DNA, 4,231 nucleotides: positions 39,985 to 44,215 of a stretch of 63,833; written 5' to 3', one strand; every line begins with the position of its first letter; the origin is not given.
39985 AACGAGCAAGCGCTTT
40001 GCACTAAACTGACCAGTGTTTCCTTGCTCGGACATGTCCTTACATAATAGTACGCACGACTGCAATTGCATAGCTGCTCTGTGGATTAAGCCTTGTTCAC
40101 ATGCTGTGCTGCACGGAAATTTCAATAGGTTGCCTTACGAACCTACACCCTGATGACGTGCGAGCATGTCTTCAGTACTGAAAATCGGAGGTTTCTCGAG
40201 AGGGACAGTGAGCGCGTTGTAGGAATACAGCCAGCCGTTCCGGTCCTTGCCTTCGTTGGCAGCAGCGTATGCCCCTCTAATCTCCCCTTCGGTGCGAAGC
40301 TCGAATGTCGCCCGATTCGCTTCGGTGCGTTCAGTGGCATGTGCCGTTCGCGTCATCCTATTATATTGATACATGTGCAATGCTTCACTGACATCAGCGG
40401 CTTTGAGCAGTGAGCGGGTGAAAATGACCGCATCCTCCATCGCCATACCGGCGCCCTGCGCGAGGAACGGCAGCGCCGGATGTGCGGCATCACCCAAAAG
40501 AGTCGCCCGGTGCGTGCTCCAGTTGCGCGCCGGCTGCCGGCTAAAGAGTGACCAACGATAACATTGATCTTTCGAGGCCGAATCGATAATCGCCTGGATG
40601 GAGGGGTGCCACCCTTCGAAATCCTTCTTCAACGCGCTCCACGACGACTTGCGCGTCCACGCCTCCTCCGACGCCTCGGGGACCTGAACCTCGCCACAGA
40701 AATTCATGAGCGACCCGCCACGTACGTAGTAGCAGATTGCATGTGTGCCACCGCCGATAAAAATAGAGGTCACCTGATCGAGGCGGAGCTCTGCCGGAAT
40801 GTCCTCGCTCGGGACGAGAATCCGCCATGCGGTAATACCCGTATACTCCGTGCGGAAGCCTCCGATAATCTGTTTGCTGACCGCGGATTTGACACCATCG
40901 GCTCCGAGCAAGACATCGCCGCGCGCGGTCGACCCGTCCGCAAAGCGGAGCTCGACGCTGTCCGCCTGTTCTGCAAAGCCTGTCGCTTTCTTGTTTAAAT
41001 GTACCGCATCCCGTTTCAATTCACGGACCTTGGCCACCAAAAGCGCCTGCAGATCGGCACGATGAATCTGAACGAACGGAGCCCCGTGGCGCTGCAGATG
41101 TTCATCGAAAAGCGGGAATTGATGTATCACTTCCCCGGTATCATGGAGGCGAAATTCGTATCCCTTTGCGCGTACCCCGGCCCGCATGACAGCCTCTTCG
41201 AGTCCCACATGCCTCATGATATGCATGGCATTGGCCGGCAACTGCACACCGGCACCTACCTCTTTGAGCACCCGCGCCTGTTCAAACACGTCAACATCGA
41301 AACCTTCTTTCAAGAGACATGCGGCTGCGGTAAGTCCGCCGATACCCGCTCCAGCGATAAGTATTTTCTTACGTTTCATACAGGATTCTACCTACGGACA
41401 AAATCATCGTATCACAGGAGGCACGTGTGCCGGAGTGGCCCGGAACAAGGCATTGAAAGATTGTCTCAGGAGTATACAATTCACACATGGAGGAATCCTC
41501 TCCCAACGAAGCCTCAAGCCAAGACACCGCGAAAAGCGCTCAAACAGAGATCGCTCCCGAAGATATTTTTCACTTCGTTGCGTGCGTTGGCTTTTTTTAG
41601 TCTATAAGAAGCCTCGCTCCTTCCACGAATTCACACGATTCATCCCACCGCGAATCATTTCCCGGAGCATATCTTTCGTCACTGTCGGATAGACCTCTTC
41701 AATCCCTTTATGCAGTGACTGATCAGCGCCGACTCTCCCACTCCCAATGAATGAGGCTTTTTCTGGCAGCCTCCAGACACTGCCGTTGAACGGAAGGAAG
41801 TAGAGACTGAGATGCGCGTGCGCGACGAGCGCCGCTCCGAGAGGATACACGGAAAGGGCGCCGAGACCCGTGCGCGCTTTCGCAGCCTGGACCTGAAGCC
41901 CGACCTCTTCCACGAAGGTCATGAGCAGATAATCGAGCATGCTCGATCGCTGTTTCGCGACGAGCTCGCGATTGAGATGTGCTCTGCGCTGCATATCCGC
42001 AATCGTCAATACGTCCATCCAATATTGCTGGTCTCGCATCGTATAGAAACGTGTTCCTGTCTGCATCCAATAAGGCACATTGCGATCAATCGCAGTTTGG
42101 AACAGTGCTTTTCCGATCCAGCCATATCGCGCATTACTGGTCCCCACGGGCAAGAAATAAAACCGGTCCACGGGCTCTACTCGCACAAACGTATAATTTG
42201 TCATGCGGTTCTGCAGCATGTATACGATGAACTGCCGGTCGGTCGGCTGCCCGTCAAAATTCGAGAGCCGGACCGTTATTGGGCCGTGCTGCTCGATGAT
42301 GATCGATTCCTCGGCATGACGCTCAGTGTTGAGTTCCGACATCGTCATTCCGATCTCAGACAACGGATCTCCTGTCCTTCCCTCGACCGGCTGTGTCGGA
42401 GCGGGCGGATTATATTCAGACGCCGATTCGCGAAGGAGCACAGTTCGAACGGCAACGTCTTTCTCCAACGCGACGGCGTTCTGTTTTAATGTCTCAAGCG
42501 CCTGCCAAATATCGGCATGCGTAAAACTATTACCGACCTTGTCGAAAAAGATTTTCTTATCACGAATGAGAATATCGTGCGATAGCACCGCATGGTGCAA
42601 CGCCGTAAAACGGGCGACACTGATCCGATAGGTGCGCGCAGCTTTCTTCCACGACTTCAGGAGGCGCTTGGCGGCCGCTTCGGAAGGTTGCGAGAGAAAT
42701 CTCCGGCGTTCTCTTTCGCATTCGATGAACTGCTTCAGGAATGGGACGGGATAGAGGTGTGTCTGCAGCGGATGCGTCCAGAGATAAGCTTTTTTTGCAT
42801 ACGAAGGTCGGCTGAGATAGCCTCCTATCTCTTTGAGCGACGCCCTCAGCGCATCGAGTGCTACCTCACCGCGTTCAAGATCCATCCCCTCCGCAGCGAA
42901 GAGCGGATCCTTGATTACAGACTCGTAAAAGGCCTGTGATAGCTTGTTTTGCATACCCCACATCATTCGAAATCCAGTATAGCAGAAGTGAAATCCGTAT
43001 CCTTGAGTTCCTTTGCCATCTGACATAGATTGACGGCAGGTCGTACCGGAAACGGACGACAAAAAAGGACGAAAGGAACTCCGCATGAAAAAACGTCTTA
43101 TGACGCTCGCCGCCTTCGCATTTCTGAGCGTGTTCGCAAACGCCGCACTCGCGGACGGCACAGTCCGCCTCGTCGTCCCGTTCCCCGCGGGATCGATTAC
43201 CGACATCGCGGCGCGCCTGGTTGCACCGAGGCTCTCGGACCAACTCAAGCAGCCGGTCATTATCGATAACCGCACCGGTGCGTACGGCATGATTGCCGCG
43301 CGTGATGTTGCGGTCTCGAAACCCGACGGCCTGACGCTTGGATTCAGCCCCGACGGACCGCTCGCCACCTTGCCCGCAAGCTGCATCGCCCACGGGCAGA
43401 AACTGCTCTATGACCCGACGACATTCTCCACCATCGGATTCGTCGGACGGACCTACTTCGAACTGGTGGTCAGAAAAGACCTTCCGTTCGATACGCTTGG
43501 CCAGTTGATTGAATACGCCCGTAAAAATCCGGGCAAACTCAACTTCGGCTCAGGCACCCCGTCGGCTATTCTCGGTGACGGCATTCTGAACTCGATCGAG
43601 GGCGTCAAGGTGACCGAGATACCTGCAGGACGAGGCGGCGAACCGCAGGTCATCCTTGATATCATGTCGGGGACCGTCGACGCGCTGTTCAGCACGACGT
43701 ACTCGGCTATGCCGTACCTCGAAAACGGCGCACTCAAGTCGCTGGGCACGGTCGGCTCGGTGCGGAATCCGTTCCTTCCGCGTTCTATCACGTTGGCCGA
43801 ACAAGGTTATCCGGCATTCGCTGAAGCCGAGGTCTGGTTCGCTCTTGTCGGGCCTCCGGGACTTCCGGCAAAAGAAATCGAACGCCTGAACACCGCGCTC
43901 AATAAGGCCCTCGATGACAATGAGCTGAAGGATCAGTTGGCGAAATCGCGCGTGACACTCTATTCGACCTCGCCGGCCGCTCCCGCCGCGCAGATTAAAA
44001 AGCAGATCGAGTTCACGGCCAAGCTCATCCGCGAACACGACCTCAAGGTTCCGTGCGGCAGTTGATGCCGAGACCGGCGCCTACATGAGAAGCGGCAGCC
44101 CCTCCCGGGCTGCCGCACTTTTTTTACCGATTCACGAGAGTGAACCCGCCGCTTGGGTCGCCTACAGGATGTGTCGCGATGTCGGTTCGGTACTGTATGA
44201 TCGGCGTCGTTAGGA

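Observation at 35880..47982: Accessory island: three orphan solute receptors (2 Bug/TctC, 1 TRAP DctP) with PaaK-like enzymes and an aromatic hydroxylase, but no transporter membrane subunits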

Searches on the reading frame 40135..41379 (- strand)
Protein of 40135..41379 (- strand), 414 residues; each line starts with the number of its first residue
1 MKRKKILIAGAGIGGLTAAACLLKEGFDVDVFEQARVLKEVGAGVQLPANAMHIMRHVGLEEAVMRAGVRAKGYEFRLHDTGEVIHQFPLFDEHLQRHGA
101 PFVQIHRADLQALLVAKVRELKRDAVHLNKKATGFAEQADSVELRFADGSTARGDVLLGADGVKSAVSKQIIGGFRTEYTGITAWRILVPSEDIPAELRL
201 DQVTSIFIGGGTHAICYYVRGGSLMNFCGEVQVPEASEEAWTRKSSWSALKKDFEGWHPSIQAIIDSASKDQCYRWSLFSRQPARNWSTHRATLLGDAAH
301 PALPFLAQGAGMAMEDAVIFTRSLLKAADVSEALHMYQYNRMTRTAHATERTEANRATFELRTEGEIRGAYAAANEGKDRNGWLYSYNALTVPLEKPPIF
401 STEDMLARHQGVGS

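Call 4: search_protein_families(library=pfam, proteins=[window:40135-41379:-], max_evalue=0.01)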
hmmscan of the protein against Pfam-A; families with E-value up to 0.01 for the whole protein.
window:40135-41379:- (414 aa): 5 families
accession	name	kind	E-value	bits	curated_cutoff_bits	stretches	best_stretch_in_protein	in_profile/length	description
PF01494.25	FAD_binding_3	-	4.7e-22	79.1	22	1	5-351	3-348/349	FAD binding domain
PF13450.12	NAD_binding_8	-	3.3e-06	27.7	21.9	1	8-36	1-29/68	NAD(P)-binding Rossmann-like domain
PF01593.30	Amino_oxidase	-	0.0041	16.9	19.8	0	13-33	1-21/443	Flavin containing amine oxidoreductase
PF01266.30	DAO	-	0.0058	16.6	27.9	0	5-37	1-33/353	FAD dependent oxidoreductase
PF00890.30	FAD_binding_2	-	0.0085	15.8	20.4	0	6-37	2-33/414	FAD binding domain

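Call 5: search_protein_families(library=ncbifam, proteins=[window:40135-41379:-], max_evalue=0.01)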
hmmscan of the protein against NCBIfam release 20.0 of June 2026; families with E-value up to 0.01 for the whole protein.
window:40135-41379:- (414 aa): 82 families (the best 25 are shown)
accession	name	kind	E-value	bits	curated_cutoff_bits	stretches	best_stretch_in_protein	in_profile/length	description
NF006021.0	PRK08163.1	equivalog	4.4e-76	256.4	459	1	2-348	4-346/398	3-hydroxybenzoate 6-monooxygenase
NF033623.1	urate_HpxO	equivalog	2.6e-62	210.9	500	1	5-352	1-339/381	FAD-dependent urate hydroxylase HpxO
NF005720.0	PRK07538.1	subfamily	5.1e-59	200.2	400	1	3-351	2-360/418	hypothetical protein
NF005062.0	PRK06475.1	equivalog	5.7e-59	200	524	1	1-360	1-362/401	FAD-binding protein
NF005313.0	PRK06847.1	subfamily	2.7e-57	194.4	372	1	3-350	4-342/375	hypothetical protein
NF005243.0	PRK06753.1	equivalog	1.3e-53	182.3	365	1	5-351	2-330/374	hypothetical protein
NF005566.0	PRK07236.1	subfamily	2.2e-40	138.8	333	2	2-221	5-212/386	hypothetical protein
TIGR03219.1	salicylate_mono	equivalog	3.9e-39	134.5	446.35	1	6-388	3-402/414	salicylate 1-monooxygenase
NF005761.0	PRK07588.1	equivalog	1.1e-23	83.8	454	1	4-343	1-332/392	FAD-binding domain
NF033476.1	tet_destruct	subfamily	2.5e-21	76.1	550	1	2-344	2-334/386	tetracycline destructase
NF004829.0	PRK06183.1-3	subfamily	7.1e-20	71.2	390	1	4-347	9-348/520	bifunctional 3-(3-hydroxy-phenyl)propionate/3-hydroxycinnamic acid hydroxylase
NF005452.0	PRK07045.1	equivalog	5.3e-17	61.8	397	2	5-172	7-172/388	putative monooxygenase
NF053548.1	violacein_VioC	equivalog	8e-16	58.1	760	2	290-344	299-354/429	NADP-dependent violacein biosynthesis oxygenase VioC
NF004523.0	PRK05868.1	equivalog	8.4e-16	57.7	536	1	4-330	2-322/372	FAD-binding protein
NF005691.0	PRK07494.1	equivalog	1.2e-15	57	459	2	2-168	7-171/404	UbiH/UbiF family hydroxylase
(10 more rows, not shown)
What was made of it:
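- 40135..41379 (-): Group A flavoprotein aromatic hydroxylase, probably co-transcribed with DctP. Among the sampled loci it is unique to this genome. PF01494 and NF006021, 256 bits against a cut-off of 459 (calls 4, 5).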

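Call 93: search_solved_structures(query=window:40135-41379:-, max_evalue=1e-10)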
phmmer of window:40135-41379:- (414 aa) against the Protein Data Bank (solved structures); distinct sequences matched with E-value up to 1e-10: 45.
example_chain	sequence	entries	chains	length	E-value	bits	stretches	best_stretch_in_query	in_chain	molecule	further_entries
8x38_A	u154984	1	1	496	2.9e-60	207.4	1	3-362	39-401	Decarboxylative Vanillate 1-Hydroxylase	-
8uiq_A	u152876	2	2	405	6.7e-59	202.9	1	3-356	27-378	6-hydroxynicotinate 3-monooxygenase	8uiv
8rqh_A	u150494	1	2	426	1.7e-58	201.6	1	2-390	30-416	Tropone 2-monooxygenase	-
5eow_A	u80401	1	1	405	3.5e-58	200.6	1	3-356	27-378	6-hydroxynicotinate 3-monooxygenase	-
8r2t_A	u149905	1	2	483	1.6e-53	185.2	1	5-362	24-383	FAD-binding domain-containing protein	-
8gsm_G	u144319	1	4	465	2e-51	178.3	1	5-360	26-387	4-hydroxybenzoate decarboxylase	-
4bk3_A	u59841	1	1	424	5.5e-44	153.8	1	4-319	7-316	PROBABLE SALICYLATE MONOOXYGENASE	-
4bjy_A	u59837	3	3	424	1.4e-43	152.5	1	4-319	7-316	PROBABLE SALICYLATE MONOOXYGENASE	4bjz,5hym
4bk2_A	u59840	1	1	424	1.4e-43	152.5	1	4-319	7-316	PROBABLE SALICYLATE MONOOXYGENASE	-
3rp6_A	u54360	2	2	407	1.4e-42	149.1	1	5-346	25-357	flavoprotein monooxygenase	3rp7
3rp8_A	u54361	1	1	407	1.4e-42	149.1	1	5-346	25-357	flavoprotein monooxygenase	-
4bk1_A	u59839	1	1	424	2.4e-42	148.4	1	4-319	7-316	PROBABLE SALICYLATE MONOOXYGENASE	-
5evy_X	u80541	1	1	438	9.6e-28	100.3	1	5-388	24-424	Salicylate hydroxylase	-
6nes_A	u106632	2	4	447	1.4e-27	99.8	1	6-324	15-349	FAD-dependent monooxygenase tropB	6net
6bz5_A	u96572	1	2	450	1.7e-27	99.5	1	5-364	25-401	Salicylate hydroxylase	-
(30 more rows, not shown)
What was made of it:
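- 40135..41379 (-): PDB 8x38 at 3e-60 and NicC at 7e-59 (call 93).
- Closest known: Decarboxylating group A flavoprotein hydroxylases of hydroxy-aromatic acids. Same: E-values of 1e-44 to 3e-60 to these structures over about 350 residues (call 93).
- Checked: Its closest solved relatives are decarboxylative vanillate 1-hydroxylase, 6-hydroxynicotinate 3-monooxygenase and 3-hydroxybenzoate 6-hydroxylase (call 93).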

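Call 106: search_dna_similar(query=window:40135-41379:-, collection=plasmids, mode=protein, max_rows=8)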
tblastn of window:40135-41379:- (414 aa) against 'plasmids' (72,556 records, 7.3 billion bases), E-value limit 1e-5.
Records with a match: 811; places in all: 972; records where one place covers at least 80% of the query: 77.
Best place of each record, by identity: <60% 811.
By first word of the organism name: Streptomyces 98; Ralstonia 93; Rhizobium 76; Burkholderia 56; Acinetobacter 54; Pseudosulfitobacter 39; Deinococcus 20; Pseudomonas 19; Rhodococcus 17; Sinorhizobium 17; and 100 more.
By predicted mobility (MOB-suite, as given by PLSDB): non-mobilizable 424; mobilizable 250; conjugative 137.
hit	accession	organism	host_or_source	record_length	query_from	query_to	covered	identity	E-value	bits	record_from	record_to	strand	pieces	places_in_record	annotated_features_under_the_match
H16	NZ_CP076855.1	Rhizobium sp. WYJ-E13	Curcuma wenyujin Y.H. Chen et C. ...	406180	24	412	94%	43.3%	4e-98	328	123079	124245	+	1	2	FAD-dependent monooxygenase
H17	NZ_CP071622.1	Rhizobium bangladeshense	lentil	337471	24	395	90%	43.3%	6e-94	316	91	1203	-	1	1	FAD-dependent monooxygenase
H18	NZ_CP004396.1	Celeribacter indicus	-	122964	28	394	89%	42.2%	8e-93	312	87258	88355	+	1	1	FAD-dependent monooxygenase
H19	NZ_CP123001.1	Neorhizobium petrolearium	single cell,petroleum contaminated soil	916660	24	399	91%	39.3%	6e-69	243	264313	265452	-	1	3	FAD-dependent monooxygenase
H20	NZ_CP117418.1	Novosphingobium humi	Single cell,Soil from military shooting ...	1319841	24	394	90%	39.5%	3e-74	259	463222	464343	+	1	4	none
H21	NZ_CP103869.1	Novosphingobium humi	pure culture,soil biofilm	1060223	24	394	90%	39.5%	4e-74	258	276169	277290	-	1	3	none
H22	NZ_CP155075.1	Paraburkholderia sp. PREW-6R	single cell,Phlox subulata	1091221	24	414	94%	37.4%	9e-72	251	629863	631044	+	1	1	none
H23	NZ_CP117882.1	Novosphingobium sp. KACC 22771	Single cell,soil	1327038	24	394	90%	39.3%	1e-73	257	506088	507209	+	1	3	none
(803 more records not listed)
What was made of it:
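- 40135..41379 (-): 43% identity to alphaproteobacterial plasmid genes (call 106).
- The hydroxylase is absent from all related loci and is 43% identical to Rhizobium and Celeribacter plasmid genes (call 106).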

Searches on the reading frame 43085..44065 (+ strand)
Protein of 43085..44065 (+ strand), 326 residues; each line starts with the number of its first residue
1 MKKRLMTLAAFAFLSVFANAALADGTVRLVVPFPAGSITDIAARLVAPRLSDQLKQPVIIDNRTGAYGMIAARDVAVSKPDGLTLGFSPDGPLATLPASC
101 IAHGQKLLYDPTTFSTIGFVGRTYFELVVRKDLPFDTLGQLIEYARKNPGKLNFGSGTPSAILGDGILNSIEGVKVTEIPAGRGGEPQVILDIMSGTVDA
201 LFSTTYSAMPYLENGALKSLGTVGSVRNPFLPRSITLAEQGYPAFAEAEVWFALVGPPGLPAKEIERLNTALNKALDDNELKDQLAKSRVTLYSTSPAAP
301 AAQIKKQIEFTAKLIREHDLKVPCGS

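Call 4: search_protein_families(library=pfam, proteins=[window:43085-44065:+], max_evalue=0.01)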
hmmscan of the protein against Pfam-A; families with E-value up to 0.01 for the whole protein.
window:43085-44065:+ (326 aa): 1 family
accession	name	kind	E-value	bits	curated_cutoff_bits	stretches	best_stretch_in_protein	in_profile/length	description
PF03401.19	TctC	-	5.6e-46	157.7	27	1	43-319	2-273/274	Tripartite tricarboxylate transporter family receptor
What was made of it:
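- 43085..44065 (+): TctC2: a Bug/TctC-family receptor with a signal peptide. It is monocistronic and convergent with the degenerate PaaK gene. PF03401, 158 bits (call 4).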

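Call 5: search_protein_families(library=ncbifam, proteins=[window:43085-44065:+], max_evalue=0.01)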
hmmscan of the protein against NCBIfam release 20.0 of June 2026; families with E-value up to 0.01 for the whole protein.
window:43085-44065:+ (326 aa): 0 families

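Call 12: find_encoding_contigs(protein=window:43085-44065:+, flank=10000, max_places=10)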
Protein window:43085-44065:+ (326 aa): 1 contig read that carries it; 1 place shown.
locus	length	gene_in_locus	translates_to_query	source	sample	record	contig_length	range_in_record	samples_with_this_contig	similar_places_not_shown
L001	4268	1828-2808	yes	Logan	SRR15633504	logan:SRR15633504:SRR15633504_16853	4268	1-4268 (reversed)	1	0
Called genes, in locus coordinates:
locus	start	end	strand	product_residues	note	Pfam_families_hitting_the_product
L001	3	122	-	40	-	?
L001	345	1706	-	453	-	-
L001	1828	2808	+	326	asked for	PF03401:TctC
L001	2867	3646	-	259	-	-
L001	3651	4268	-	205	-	?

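Call 22: search_solved_structures(query=window:43085-44065:+, max_evalue=0.001)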
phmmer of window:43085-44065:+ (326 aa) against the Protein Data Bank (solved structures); distinct sequences matched with E-value up to 0.001: 11.
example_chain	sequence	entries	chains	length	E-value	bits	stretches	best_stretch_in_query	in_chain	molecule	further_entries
8hka_A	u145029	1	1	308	2.3e-42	148.8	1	27-308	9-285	Periplasmic terephthalate binding protein (TBP)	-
8hk9_D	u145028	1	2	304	2.6e-42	148.6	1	27-308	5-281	Periplasmic terephthalate binding protein (TBP)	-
8hkb_A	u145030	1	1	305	3.2e-42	148.3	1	26-308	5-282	Periplasmic terephthalate binding protein (TBP)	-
7ndr_A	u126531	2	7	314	2.3e-36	129.1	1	26-321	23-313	Tripartite tricarboxylate transporter substrate binding protein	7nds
2dvz_A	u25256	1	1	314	5.1e-35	124.6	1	24-322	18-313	Putative exported protein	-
5oei_A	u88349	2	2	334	3.4e-30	108.8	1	27-276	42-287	Uncharacterized protein family UPF0065:Tat pathway signal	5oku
2f5x_A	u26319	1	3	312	1e-28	104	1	25-317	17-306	BugD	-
6hke_A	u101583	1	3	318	1.1e-27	100.6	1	26-290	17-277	Possible TctC subunit of the Tripartite Tricarboxylate Transport(TTT) Family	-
25hk_A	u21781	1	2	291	1.2e-25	93.9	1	25-299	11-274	Tripartite tricarboxylate transporter substrate binding protein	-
2qpq_A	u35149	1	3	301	4e-24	88.9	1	27-322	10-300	protein Bug27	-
4x9t_A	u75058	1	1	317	3.3e-16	62.9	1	24-292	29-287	Uncharacterized protein UPF0065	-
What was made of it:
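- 43085..44065 (+): Best solved match is the terephthalate-binding protein 8hka, E 2e-42 (call 22).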

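Call 104: list_cluster_members(proteins=[window:43085-44065:+, window:40135-41379:-, window:38926-40035:-, window:35880-36857:+, window:11018-13084:-])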
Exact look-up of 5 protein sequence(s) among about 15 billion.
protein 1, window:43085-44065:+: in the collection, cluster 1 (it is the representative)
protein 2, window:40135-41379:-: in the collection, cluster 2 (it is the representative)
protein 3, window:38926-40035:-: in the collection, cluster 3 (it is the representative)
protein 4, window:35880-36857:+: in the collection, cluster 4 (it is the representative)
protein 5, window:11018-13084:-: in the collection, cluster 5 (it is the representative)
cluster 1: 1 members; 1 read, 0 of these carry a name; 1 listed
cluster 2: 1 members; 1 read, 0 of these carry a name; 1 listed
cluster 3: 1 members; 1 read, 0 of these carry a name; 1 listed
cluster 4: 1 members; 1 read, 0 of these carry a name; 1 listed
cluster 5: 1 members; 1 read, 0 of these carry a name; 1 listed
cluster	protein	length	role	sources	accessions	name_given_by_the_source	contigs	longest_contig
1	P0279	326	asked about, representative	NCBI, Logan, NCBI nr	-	-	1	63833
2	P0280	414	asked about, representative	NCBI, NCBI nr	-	-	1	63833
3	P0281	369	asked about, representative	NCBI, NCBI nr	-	-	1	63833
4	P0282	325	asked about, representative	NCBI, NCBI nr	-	-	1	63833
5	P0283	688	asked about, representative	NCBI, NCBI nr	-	-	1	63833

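Call 105: search_dna_similar(query=window:43085-44065:+, collection=plasmids, mode=protein, max_rows=8)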
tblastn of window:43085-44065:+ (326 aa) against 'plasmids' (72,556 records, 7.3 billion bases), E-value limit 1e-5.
In 12 record(s) the limit of 40 matching pieces per record was reached: places in those records are undercounted.
Records with a match: 788; places in all: 2173; records where one place covers at least 80% of the query: 694.
Best place of each record, by identity: <60% 788.
By first word of the organism name: Sinorhizobium 141; Rhizobium 59; Agrobacterium 56; Pseudosulfitobacter 45; Cupriavidus 34; Paracoccus 27; Phaeobacter 27; Roseomonas 26; Bradyrhizobium 25; Azospirillum 18; and 114 more.
By predicted mobility (MOB-suite, as given by PLSDB): non-mobilizable 434; conjugative 242; mobilizable 112.
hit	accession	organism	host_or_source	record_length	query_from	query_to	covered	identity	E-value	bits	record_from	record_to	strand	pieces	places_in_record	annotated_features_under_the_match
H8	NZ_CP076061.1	Cupriavidus sp. EM10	Pure-cultured cell,sewage water sludge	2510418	8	322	97%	36.5%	7e-40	156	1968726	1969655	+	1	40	none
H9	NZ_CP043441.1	Cupriavidus campinensis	cell culture,soil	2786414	3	317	97%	35.2%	8e-45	170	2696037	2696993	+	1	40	none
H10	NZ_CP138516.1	Variovorax paradoxus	Legume root,PacBio whole genome assembly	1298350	5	316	96%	35.3%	2e-37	149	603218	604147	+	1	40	none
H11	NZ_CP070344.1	Variovorax sp. PDNC026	cell culture,Plastic debris in ...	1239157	1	310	95%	35.4%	1e-35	144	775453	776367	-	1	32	none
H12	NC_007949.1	Polaromonas sp. JS666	-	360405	2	322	98%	34.0%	2e-44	169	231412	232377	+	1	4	tripartite tricarboxylate transporter substrate binding protein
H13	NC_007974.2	Cupriavidus metallidurans CH34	-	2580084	12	322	95%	34.9%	7e-38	150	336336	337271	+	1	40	none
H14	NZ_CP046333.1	Cupriavidus metallidurans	sedimentation pond in a zinc factory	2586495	12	322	95%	34.9%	7e-38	150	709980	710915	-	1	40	none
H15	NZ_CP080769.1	Cupriavidus pinatubonensis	genomic assembly,soil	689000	27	317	89%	37.2%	5e-44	168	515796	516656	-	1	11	tripartite tricarboxylate transporter substrate binding protein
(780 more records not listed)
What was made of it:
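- Up to 40 or more matching places per Cupriavidus replicon were seen in call 105. TctC2 is only 34-37% identical to betaproteobacterial proteins (call 105).
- Tried and rejected: That TctC2 was recently transferred from Betaproteobacteria (call 105).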
